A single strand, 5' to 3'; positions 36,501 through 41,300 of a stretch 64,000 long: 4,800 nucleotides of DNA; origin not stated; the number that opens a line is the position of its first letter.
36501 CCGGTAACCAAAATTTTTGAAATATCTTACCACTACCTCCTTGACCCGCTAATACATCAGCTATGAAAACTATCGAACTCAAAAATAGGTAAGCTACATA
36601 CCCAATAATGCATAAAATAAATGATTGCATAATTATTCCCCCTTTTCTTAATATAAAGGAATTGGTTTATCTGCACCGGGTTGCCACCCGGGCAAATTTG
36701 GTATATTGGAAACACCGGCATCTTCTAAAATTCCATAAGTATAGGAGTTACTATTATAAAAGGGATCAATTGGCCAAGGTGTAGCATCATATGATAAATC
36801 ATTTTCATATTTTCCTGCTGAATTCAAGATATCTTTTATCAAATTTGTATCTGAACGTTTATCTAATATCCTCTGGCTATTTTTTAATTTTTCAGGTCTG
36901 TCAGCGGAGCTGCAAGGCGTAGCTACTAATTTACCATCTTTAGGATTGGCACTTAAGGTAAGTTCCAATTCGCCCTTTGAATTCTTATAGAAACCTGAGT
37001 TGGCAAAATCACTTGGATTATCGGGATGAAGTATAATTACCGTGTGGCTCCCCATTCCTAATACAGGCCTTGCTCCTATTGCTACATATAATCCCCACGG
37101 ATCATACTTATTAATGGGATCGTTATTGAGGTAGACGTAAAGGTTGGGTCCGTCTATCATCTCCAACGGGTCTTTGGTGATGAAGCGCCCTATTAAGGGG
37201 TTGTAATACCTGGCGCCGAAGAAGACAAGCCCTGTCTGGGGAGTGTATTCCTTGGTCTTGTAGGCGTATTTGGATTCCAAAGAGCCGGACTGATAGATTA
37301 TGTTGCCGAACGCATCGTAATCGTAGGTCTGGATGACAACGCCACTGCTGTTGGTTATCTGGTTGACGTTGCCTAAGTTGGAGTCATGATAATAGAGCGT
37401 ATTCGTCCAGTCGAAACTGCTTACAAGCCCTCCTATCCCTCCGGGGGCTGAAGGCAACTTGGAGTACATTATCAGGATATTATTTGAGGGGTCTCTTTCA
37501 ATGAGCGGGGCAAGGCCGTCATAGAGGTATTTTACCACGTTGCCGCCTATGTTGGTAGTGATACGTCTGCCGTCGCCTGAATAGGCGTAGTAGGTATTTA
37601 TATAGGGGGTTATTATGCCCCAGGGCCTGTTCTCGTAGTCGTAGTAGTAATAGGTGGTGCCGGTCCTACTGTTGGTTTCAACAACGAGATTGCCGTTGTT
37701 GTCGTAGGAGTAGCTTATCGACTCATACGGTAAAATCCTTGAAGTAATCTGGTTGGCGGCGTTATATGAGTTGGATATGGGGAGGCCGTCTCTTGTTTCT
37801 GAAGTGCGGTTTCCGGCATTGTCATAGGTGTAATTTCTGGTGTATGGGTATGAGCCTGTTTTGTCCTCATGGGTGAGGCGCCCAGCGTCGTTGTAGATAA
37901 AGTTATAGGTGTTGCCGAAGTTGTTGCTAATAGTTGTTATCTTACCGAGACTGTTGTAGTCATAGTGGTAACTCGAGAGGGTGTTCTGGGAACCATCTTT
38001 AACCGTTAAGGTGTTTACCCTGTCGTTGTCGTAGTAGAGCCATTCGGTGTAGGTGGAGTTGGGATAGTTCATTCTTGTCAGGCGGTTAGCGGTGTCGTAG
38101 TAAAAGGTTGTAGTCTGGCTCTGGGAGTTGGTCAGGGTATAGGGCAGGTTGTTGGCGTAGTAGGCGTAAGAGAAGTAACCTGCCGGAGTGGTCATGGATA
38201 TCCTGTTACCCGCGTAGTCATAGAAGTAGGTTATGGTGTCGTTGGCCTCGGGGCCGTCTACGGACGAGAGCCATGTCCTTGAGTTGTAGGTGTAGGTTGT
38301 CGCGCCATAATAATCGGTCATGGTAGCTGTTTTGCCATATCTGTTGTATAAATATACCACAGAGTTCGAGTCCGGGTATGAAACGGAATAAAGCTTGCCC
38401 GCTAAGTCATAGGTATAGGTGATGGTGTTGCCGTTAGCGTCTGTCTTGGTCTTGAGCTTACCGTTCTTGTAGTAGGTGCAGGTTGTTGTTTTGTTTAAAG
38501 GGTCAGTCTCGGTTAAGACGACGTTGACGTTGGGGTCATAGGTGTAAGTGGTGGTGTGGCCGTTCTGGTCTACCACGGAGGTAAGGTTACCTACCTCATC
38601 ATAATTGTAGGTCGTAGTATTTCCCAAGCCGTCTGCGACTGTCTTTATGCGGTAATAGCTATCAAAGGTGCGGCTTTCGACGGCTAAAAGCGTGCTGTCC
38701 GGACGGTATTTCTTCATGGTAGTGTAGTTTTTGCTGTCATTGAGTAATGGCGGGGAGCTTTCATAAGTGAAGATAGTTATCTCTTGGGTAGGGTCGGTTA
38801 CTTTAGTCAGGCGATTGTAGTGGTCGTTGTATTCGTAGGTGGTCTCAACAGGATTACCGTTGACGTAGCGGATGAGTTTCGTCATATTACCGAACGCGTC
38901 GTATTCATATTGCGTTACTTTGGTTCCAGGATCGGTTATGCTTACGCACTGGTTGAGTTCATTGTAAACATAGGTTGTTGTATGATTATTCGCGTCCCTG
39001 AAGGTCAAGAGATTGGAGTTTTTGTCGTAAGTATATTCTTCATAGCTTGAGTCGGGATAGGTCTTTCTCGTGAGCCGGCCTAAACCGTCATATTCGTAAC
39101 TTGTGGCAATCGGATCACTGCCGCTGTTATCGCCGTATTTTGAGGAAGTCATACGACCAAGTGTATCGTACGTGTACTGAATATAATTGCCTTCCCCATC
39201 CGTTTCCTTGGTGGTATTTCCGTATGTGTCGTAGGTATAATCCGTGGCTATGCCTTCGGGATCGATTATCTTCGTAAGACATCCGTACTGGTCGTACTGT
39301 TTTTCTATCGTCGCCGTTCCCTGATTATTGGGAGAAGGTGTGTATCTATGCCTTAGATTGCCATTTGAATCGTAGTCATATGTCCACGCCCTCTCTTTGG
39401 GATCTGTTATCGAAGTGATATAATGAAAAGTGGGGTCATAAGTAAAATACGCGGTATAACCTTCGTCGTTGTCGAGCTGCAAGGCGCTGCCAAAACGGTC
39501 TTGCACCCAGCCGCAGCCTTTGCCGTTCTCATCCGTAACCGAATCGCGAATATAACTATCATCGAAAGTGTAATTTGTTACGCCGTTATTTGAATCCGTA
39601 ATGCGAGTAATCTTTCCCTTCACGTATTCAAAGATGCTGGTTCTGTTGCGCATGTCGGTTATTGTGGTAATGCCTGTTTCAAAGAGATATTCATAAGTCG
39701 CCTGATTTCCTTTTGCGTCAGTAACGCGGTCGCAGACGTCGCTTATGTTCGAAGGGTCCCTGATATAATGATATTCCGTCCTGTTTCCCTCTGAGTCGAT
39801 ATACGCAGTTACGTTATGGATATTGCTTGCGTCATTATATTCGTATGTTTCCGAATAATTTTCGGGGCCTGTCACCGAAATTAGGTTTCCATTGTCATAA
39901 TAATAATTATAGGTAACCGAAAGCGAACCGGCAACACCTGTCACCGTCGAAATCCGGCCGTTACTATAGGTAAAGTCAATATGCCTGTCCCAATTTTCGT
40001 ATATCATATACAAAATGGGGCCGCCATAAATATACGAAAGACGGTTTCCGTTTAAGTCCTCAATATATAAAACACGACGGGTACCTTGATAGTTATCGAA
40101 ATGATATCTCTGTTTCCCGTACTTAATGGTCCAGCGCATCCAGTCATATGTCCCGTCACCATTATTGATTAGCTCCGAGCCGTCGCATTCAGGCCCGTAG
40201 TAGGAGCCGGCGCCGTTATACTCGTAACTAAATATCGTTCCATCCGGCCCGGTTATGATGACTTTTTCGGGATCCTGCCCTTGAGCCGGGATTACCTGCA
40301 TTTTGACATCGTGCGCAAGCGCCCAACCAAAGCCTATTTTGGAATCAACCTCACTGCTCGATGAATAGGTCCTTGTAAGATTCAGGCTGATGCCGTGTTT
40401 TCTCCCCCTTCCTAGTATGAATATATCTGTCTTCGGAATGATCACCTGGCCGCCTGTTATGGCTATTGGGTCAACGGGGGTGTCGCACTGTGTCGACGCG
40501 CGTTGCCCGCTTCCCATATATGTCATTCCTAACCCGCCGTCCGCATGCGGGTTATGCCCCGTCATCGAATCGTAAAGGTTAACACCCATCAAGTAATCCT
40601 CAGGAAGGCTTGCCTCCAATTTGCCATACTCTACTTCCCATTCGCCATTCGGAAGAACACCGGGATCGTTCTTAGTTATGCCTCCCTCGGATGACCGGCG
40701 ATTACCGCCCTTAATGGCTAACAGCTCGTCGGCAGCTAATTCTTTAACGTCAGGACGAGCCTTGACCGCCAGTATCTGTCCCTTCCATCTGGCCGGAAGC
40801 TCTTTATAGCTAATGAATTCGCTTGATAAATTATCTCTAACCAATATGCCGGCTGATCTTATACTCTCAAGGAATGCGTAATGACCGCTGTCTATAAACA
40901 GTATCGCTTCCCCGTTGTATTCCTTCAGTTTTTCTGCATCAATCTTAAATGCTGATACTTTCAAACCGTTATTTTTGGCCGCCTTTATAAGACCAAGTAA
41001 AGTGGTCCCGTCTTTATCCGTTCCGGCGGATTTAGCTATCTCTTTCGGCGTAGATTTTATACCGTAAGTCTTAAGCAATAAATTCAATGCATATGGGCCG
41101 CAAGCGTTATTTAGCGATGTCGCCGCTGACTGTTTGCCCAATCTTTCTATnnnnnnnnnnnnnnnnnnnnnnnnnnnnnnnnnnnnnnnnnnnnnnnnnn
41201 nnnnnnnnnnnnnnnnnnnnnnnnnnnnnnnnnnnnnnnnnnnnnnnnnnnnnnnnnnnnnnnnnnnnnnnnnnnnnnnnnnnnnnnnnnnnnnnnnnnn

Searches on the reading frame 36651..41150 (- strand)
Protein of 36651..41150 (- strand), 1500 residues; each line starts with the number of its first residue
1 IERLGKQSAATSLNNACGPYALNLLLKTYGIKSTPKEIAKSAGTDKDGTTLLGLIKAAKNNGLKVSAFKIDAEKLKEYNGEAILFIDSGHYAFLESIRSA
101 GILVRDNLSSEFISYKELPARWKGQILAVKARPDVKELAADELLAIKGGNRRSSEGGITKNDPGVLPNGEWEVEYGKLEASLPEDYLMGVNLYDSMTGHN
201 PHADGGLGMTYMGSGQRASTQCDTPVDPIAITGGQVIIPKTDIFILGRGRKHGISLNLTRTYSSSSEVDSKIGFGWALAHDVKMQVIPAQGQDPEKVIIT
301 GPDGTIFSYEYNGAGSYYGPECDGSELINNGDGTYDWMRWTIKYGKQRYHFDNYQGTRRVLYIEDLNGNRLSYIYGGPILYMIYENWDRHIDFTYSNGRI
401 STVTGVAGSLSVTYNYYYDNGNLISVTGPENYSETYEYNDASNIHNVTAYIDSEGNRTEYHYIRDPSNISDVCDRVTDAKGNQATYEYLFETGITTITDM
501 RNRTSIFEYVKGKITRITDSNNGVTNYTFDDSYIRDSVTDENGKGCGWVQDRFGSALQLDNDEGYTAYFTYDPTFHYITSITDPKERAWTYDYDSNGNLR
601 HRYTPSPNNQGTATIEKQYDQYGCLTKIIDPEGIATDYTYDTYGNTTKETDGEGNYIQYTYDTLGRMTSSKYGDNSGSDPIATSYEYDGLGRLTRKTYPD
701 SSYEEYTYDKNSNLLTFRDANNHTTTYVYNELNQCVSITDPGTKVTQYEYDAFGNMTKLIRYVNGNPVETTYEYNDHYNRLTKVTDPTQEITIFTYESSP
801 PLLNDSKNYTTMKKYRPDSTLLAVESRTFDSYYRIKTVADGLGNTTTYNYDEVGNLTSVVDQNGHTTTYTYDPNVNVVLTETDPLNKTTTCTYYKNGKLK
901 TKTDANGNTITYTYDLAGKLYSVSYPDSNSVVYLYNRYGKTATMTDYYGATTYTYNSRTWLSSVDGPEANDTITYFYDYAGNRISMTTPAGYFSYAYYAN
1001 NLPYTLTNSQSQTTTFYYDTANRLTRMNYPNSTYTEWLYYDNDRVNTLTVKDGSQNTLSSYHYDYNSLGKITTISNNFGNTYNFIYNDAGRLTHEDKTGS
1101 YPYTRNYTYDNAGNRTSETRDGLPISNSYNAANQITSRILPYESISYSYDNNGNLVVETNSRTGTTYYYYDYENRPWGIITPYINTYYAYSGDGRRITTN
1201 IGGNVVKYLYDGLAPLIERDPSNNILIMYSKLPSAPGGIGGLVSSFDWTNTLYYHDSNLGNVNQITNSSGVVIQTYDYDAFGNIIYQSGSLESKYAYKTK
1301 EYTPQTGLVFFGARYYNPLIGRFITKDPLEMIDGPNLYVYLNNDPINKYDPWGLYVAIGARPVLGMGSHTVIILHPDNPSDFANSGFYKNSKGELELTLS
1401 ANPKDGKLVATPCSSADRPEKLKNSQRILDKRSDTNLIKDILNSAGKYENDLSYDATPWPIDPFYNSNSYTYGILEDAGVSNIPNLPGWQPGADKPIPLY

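Call 42: search_protein_families(library=ncbifam, proteins=[window:36651-41150:-], max_evalue=0.01)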
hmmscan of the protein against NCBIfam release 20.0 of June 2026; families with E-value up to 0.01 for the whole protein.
window:36651-41150:- (1500 aa): 7 families
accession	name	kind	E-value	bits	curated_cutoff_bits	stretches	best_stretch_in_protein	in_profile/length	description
TIGR01643.1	YD_repeat_2x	repeat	6.7e-42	140.4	15.8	8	708-749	1-42/42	YD repeat-containing protein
NF041261.1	RHS_core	equivalog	2e-40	138.5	2000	4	447-786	439-767/1261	RHS element core protein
TIGR03696.1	Rhs_assc_core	domain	1.7e-20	73.3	32.5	1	1278-1354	1-76/76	RHS repeat-associated core domain-containing protein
TIGR03796.1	NHLM_micro_ABC1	equivalog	1.7e-11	43.1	853.3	1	16-137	12-134/710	NHLP family bacteriocin export ABC transporter peptidase/permease/ATPase subunit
TIGR01193.1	bacteriocin_ABC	subfamily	9.6e-08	31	523.85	1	14-80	4-70/708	peptide cleavage/export ABC transporter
TIGR01846.1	type_I_sec_HlyB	subfamily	1.2e-05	23.8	725.55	1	20-134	3-118/694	type I secretion system permease/ATPase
NF045998.1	cleave_ABC_plasm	equivalog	0.0022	16.3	500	1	17-131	8-130/673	Mbov_0121 family peptidase domain-containing ABC transporter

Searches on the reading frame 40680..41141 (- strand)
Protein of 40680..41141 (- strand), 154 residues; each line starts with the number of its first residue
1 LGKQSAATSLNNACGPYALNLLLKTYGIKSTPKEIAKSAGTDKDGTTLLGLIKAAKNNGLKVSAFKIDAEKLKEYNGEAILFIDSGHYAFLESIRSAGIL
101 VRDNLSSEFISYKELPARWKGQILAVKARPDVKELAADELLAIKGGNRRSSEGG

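Call 57: search_solved_structures(query=window:40680-41141:-, max_evalue=0.01, show_alignments=3)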
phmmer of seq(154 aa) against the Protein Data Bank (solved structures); distinct sequences matched with E-value up to 0.01: 12.
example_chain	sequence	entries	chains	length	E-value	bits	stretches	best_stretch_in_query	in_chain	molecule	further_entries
6mpz_A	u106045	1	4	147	1.1e-06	31.6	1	13-105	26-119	Double Glycine Motif Protease domain from AMS/PCAT Transporter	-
7n87_A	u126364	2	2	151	2.8e-06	30.3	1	15-104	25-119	ABC-type bacteriocin transporter | Peptidase C39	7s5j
4ry2_A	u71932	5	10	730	4e-06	29.8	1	13-104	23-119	ABC-type bacteriocin transporter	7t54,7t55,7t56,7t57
4s0f_A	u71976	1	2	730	4e-06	29.8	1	13-104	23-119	ABC-type bacteriocin transporter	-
8vp3_A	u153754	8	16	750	4.2e-06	29.7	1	13-104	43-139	ABC-type bacteriocin transporter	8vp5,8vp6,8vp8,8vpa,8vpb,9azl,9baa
5xe8_A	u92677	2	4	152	1.6e-05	27.8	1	13-83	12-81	Putative ABC transporter, ATP-binding protein ComA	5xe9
3k8u_A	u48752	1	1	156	1.7e-05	27.7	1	13-83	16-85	Putative ABC transporter, ATP-binding protein ComA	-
6v9z_A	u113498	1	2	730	3.1e-05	26.9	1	15-104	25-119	ABC-type bacteriocin transporter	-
3zua_A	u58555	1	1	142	3.4e-05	26.8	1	14-132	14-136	ALPHA-HEMOLYSIN TRANSLOCATION ATP-BINDING PROTEIN HLYB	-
8vp9_A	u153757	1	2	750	4.6e-05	26.4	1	15-104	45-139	ABC-type bacteriocin transporter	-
7sgr_J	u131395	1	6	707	0.0011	22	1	15-132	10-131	Alpha-hemolysin translocation ATP-binding protein HlyB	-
8dck_A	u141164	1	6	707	0.0011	22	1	15-132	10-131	Alpha-hemolysin translocation ATP-binding protein HlyB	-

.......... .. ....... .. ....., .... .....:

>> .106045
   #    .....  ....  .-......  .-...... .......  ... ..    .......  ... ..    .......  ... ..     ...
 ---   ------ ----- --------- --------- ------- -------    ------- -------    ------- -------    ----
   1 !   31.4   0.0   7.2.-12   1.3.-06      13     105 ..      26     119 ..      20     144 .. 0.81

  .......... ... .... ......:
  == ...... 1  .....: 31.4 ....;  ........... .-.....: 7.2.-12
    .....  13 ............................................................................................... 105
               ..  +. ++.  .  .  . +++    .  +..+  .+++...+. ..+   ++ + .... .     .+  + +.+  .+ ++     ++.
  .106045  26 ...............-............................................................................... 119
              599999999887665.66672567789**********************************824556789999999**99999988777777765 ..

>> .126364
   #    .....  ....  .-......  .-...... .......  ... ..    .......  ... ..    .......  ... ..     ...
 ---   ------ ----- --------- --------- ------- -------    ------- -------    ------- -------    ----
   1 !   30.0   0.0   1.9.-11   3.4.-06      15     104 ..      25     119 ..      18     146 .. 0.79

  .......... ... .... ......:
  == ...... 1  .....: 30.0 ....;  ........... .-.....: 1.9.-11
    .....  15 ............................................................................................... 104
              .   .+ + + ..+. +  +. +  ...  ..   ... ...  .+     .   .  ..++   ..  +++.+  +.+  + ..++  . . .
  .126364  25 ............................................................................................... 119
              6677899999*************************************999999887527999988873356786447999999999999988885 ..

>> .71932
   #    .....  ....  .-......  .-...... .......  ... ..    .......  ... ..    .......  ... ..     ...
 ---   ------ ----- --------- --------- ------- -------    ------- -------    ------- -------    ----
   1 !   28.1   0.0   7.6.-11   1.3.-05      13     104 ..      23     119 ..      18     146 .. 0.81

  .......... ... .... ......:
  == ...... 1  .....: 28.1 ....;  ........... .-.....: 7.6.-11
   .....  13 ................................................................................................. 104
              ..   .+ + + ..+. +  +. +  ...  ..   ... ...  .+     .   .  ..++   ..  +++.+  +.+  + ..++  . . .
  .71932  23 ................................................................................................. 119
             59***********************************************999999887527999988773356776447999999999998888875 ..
